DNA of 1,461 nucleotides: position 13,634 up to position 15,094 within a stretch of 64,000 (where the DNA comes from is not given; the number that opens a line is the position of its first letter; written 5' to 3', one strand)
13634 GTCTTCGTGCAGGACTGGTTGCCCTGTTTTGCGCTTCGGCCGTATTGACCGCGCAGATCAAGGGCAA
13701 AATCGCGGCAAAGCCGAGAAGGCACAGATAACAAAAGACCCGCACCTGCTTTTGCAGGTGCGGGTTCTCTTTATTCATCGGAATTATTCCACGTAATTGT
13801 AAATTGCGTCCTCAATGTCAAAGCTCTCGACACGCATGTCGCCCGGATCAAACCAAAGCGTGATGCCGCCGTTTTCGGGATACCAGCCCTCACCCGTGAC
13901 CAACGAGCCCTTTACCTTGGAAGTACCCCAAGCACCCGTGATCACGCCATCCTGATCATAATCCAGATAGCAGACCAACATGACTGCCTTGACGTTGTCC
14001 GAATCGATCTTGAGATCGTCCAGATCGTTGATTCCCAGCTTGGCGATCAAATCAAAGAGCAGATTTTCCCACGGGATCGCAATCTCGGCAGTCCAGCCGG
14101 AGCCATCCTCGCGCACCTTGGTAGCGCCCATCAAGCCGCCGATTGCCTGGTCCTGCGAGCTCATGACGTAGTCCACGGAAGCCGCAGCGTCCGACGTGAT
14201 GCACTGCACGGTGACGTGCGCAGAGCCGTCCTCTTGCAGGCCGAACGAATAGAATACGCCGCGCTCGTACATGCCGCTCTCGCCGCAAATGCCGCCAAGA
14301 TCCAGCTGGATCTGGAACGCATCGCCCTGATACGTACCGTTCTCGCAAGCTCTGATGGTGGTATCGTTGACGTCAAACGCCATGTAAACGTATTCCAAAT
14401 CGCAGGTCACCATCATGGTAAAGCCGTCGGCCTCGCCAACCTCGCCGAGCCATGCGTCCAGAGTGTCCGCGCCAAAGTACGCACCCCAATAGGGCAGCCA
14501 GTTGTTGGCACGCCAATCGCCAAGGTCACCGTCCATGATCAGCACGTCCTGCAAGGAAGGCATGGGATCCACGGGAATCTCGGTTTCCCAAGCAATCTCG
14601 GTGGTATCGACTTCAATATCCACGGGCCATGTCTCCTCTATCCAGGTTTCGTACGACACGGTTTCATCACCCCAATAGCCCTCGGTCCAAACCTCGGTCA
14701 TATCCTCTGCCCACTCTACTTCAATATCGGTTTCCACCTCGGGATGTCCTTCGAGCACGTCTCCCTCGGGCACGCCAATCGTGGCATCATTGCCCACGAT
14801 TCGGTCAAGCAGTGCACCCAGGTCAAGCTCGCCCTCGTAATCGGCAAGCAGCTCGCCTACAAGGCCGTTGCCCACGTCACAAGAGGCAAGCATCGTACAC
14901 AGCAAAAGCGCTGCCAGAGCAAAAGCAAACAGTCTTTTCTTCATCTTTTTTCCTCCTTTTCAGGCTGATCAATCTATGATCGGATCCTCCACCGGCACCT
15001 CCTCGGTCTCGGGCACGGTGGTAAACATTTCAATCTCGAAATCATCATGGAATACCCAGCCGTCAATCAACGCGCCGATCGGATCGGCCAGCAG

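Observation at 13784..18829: Operon-like row: GT2 glycosyltransferase followed by four paralogous acidic lipoproteins (two CBM9-like)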

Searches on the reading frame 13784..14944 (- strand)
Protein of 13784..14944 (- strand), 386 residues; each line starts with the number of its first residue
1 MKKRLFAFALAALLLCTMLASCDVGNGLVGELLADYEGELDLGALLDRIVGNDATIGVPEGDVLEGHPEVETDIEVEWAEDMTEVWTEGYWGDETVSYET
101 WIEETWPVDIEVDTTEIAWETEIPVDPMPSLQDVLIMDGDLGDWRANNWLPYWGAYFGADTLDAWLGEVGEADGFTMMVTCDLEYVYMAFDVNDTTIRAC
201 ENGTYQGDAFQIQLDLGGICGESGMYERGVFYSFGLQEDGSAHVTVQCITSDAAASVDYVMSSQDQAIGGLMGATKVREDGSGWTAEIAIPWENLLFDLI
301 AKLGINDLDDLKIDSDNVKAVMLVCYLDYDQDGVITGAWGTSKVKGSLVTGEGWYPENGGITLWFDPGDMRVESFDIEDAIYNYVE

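Call 3: search_protein_families(library=pfam, proteins=[window:13784-14944:-], max_evalue=1)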
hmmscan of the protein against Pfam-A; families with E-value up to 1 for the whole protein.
window:13784-14944:- (386 aa): 2 families
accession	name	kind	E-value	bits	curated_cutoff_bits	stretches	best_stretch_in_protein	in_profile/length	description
PF06452.16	CBM9_1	-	0.02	15.2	23.4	1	176-295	34-133/185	Carbohydrate family 9 binding domain-like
PF16952.10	Gln-synt_N_2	-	0.023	15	35.7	1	315-362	9-57/112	Glutamine synthetase N-terminal domain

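Call 4: search_protein_families(library=ncbifam, proteins=[window:13784-14944:-], max_evalue=1)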
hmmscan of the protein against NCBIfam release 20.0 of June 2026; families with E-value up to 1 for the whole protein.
window:13784-14944:- (386 aa): 0 families

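Call 9: find_homologous_proteins(query=window:13784-14944:-)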
Query window:13784-14944:- (386 aa): 50 proteins with E <= 0.001 among 7335 candidates.
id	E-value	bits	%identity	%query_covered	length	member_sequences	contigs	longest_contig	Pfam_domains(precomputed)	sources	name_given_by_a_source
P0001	2.8e-254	862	97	100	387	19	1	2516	-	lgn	-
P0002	1.4e-226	770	86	100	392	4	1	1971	-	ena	-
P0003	1.2e-194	665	78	100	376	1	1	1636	-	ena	-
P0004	1.9e-192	658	78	100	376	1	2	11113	-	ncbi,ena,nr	ncbi:MAG: hypothetical protein IJF08_08245 [Clostridia bacterium]|nr:hypothetical protein [Clostridi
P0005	3.6e-190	650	77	100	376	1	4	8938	-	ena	-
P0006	3.8e-190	650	77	100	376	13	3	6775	-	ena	-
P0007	1.4e-183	629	75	100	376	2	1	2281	-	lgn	-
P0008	5.6e-144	498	62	98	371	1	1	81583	-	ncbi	-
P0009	4.4e-136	472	61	98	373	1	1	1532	-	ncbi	-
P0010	9.4e-119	415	52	100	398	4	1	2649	-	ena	-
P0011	7.9e-104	366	52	99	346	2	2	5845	PF06452.17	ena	-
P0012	2.6e-96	341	50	98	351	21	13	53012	-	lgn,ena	-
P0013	1.8e-67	246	42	94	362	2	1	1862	-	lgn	-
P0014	9.7e-65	237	43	95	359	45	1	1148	-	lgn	-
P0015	5.7e-59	218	45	67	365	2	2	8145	-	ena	-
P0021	2.1e-53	200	44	63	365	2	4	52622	-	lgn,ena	-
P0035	6.9e-51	192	44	63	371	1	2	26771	-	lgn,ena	-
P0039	1.5e-49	187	44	66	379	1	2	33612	-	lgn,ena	-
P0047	6.7e-46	175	44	61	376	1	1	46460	-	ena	-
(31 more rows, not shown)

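Call 11: find_encoding_contigs(protein=P0008, flank=10000, max_places=2)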
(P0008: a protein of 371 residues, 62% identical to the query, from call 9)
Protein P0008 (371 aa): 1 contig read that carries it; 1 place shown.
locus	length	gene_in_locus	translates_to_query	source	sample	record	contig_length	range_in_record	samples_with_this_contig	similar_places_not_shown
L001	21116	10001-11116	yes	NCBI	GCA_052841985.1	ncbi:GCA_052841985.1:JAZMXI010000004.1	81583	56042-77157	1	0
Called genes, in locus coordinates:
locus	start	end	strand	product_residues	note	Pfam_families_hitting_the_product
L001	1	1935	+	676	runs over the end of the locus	PF02401:LYTB, PF00575:S1 (weak), PF23459:S1_RRP5 (faint), PF00575:S1, PF21710:Spt6_S1 (weak), PF00575:S1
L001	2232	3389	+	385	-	PF03600:CitMHS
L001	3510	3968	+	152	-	PF13829:DUF4191 (faint)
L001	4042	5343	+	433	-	PF01136:Peptidase_U32, PF16325:Peptidase_U32_C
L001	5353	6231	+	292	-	PF02673:BacA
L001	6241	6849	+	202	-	PF13331:DUF4093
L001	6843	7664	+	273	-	PF21302:Zn_ribbon_RlmA, PF13847:Methyltransf_31, PF08241:Methyltransf_11, PF13649:Methyltransf_25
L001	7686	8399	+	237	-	PF00535:Glycos_transf_2, PF13641:Glyco_tranf_2_3 (faint)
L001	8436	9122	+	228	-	-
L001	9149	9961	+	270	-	-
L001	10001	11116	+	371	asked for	-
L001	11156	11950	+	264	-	-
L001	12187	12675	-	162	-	-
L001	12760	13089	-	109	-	PF02699:YajC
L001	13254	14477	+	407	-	PF07136:DUF1385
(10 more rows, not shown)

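Call 12: find_encoding_contigs(protein=P0012, flank=10000, max_places=2)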
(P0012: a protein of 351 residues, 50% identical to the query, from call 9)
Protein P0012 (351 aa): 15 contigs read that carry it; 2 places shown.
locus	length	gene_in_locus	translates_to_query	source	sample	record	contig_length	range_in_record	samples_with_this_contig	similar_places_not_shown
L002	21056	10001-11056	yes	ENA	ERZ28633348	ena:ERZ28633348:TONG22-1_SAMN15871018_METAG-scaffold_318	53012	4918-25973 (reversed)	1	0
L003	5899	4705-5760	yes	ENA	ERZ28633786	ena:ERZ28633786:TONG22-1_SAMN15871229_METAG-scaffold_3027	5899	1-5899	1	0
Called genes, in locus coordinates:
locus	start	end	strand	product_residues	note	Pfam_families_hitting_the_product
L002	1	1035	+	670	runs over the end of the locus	PF02401:LYTB, PF21710:Spt6_S1 (faint), PF00575:S1 (weak), PF23459:S1_RRP5 (faint), PF00575:S1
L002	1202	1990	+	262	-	-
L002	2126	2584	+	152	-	-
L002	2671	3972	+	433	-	PF01136:Peptidase_U32, PF16325:Peptidase_U32_C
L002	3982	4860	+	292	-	PF02673:BacA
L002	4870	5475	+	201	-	PF13331:DUF4093 (weak)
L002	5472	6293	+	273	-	PF21302:Zn_ribbon_RlmA, PF13847:Methyltransf_31 (weak), PF08241:Methyltransf_11, PF13649:Methyltransf_25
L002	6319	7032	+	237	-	PF00535:Glycos_transf_2, PF13641:Glyco_tranf_2_3 (weak)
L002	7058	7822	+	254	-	-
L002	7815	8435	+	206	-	-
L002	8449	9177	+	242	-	-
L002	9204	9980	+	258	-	-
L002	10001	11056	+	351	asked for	-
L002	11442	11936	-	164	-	-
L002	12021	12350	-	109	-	PF02699:YajC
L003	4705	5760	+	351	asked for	-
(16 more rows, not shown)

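Call 13: find_encoding_contigs(protein=P0021, flank=10000, max_places=2)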
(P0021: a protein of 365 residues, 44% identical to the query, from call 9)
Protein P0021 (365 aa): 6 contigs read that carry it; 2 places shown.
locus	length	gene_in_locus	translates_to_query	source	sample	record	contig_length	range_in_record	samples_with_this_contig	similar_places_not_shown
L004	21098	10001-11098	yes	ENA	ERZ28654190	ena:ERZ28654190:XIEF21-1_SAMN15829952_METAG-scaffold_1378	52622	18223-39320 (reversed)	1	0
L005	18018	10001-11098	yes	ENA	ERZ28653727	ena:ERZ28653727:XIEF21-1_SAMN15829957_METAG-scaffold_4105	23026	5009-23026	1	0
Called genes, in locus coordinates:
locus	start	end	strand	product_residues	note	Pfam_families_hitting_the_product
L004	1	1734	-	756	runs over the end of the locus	PF01381:HTH_3, PF13560:HTH_31 (weak), PF07883:Cupin_2, PF00501:AMP-binding, PF13193:AMP-binding_C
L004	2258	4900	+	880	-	PF04542:Sigma70_r2, PF04545:Sigma70_r4, PF08281:Sigma70_r4_2, PF21347:DUF3108_like (faint)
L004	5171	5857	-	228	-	PF03006:HlyIII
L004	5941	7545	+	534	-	PF00005:ABC_tran, PF02463:SMC_N (faint), PF13304:AAA_21 (faint), PF12848:ABC_tran_Xtn, PF00005:ABC_tran (weak)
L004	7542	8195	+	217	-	PF00702:Hydrolase, PF08282:Hydrolase_3 (faint), PF12710:HAD, PF13419:HAD_2, PF13242:Hydrolase_like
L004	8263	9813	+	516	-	PF07944:Beta-AFase-like_GH127_cat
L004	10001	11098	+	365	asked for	-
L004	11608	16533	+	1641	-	PF00828:Ribosomal_L27A, PF02095:Extensin_1 (weak)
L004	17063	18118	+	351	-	PF01381:HTH_3, PF12844:HTH_19, PF13560:HTH_31 (weak)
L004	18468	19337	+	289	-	PF02588:YitT_membrane, PF10035:DUF2179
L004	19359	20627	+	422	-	PF03313:SDH_alpha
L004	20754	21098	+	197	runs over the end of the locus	-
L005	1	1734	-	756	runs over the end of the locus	PF01381:HTH_3, PF13560:HTH_31 (weak), PF07883:Cupin_2, PF00501:AMP-binding, PF13193:AMP-binding_C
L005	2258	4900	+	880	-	PF04542:Sigma70_r2, PF04545:Sigma70_r4, PF08281:Sigma70_r4_2, PF21347:DUF3108_like (faint)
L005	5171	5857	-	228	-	PF03006:HlyIII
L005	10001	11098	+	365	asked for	-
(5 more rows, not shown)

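Call 26: predict_structure(alignment_id=A2)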
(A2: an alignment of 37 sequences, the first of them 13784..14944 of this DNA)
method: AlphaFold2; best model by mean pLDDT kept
length: 386 residues; sequences in the alignment: 37
mean_pLDDT: 72.7   pTM: 0.67
mean pLDDT of the five models: 72.7, 71.8, 71.6, 70.1, 69.5
residues with pLDDT >= 90: 171; 70-90: 79; 50-70: 14; < 50: 122
segments of 3 or more residues with pLDDT < 50: 1-4, 12-127
pLDDT, mean of each block of 10 residues (from residue 1): 51 44 35 39 44 34 29 31 32 37 36 36 48 90 86 95 94 95 95 94 87 93 89 94 91 82 77 95 96 92 85 87 97 93 95 94 92 86 60
secondary structure, 60 per line:
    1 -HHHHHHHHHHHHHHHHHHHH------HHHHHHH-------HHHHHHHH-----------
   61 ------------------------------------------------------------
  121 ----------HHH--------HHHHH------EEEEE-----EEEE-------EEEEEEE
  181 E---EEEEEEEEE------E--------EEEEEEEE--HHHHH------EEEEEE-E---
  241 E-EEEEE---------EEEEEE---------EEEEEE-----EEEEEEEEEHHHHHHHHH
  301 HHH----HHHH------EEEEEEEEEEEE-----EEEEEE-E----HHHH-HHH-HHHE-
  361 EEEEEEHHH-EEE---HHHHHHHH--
elements in order: H2-21 H28-34 H42-49 H142-146 E153-157 E163-166 E174-181 E185-193 E209-216 H219-223 E230-235 E243-247 E257-262 E272-277 E283-291 H292-303 H308-311 E318-329 E335-340 H347-350 E361-366 E371-373 H377-384

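Call 31: fold_search(model_id=the predicted structure, library=pdb)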
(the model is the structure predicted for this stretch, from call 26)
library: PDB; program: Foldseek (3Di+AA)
matches with E <= 10: 715; with E <= 0.001: 3
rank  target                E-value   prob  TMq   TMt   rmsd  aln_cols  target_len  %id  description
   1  1i82_A                1.0e-06  1.00  0.33  0.62   7.1       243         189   14  FAMILY 9 CARBOHYDRATE-BINDING MODULE FROM THERMOTOGA MARITIMA XYLANASE 10A WITH CELLOBIOSE (released 2001-06-13)
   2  7nwn                  1.8e-05  1.00  0.28  0.51   9.6       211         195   11  A carbohydrate binding module family 9 (CBM9) from Caldicellulsiruptor kristjanssonii (released 2021-07-07)
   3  7nwo                  3.0e-05  1.00  0.33  0.62   8.1       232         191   12  A carbohydrate binding module family 9 (CBM9) from Caldicellulosiruptor kristjanssonii in complex with glucose (released 2021-07-07)
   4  2ivf_C                2.0e-03  1.00  0.30  0.48   6.5       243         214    9  Ethylbenzene dehydrogenase from Aromatoleum aromaticum (released 2006-09-14)
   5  6h6e_A                1.3e-02  0.09  0.11  0.03  26.7       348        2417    9  PTC3 holotoxin complex from Photorhabdus luminecens in prepore state (TcdA1, TcdB2, TccC3) (released 2018-10-03)
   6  1gl4_A                1.9e-02  0.08  0.11  0.14  16.4       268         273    9  Nidogen-1 G2/Perlecan IG3 Complex (released 2001-11-28)
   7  7z7p_B                5.9e-02  0.07  0.11  0.17  15.7       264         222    7  Structure of the fluorescent protein NeonCyan0.95 at pH 5.6 (released 2022-05-04)
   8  8bk2_B                6.3e-02  0.13  0.11  0.21  16.8       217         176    6  X-ray structure of meningococcal factor H binding protein variant 2 in complex with a specific and bactericidal human  (released 2023-11-22)
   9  7z7p_G                6.3e-02  0.04  0.09  0.13  16.8       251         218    8  Structure of the fluorescent protein NeonCyan0.95 at pH 5.6 (released 2022-05-04)
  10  7z7o_D                6.6e-02  0.04  0.09  0.13  17.1       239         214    7  Structure of the fluorescent protein NeonCyan0.95 at pH 7.5 (released 2022-05-04)
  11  7z7p_F                8.3e-02  0.04  0.09  0.14  15.5       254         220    9  Structure of the fluorescent protein NeonCyan0.95 at pH 5.6 (released 2022-05-04)
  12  3f0w                  8.7e-02  0.14  0.08  0.17  16.4       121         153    8  Human NUMB-like protein, phosphotyrosine interaction domain (released 2008-11-04)
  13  6h6f_A                8.7e-02  0.07  0.11  0.03  22.2       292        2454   10  PTC3 holotoxin complex from Photorhabdus luminiscens - Mutant TcC-D651A (released 2018-10-03)
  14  7b04_C                1.0e-01  0.60  0.27  0.35   6.9       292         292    8  Structure of Nitrite oxidoreductase (Nxr) from the anammox bacterium Kuenenia stuttgartiensis. (released 2021-07-14)
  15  5njk_E                1.1e-01  0.14  0.09  0.18  16.2       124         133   10  PTB domain of human Numb isoform-1 (released 2017-12-13)
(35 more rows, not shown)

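Call 33: search_solved_structures(query=A2, max_evalue=10, show_alignments=2)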
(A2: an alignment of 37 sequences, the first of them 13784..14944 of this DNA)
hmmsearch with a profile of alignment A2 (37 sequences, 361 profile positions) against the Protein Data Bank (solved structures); distinct sequences matched with E-value up to 10: 3.
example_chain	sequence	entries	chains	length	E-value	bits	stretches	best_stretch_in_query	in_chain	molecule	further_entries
1i82_A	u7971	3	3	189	0.089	14.9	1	78-131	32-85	ENDO-1,4-BETA-XYLANASE A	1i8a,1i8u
8xpn_A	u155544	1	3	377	0.45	12.6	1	46-102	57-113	Ubiquitin carboxyl-terminal hydrolase 8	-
2gfo_A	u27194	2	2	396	0.49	12.4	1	46-102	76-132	Ubiquitin carboxyl-terminal hydrolase 8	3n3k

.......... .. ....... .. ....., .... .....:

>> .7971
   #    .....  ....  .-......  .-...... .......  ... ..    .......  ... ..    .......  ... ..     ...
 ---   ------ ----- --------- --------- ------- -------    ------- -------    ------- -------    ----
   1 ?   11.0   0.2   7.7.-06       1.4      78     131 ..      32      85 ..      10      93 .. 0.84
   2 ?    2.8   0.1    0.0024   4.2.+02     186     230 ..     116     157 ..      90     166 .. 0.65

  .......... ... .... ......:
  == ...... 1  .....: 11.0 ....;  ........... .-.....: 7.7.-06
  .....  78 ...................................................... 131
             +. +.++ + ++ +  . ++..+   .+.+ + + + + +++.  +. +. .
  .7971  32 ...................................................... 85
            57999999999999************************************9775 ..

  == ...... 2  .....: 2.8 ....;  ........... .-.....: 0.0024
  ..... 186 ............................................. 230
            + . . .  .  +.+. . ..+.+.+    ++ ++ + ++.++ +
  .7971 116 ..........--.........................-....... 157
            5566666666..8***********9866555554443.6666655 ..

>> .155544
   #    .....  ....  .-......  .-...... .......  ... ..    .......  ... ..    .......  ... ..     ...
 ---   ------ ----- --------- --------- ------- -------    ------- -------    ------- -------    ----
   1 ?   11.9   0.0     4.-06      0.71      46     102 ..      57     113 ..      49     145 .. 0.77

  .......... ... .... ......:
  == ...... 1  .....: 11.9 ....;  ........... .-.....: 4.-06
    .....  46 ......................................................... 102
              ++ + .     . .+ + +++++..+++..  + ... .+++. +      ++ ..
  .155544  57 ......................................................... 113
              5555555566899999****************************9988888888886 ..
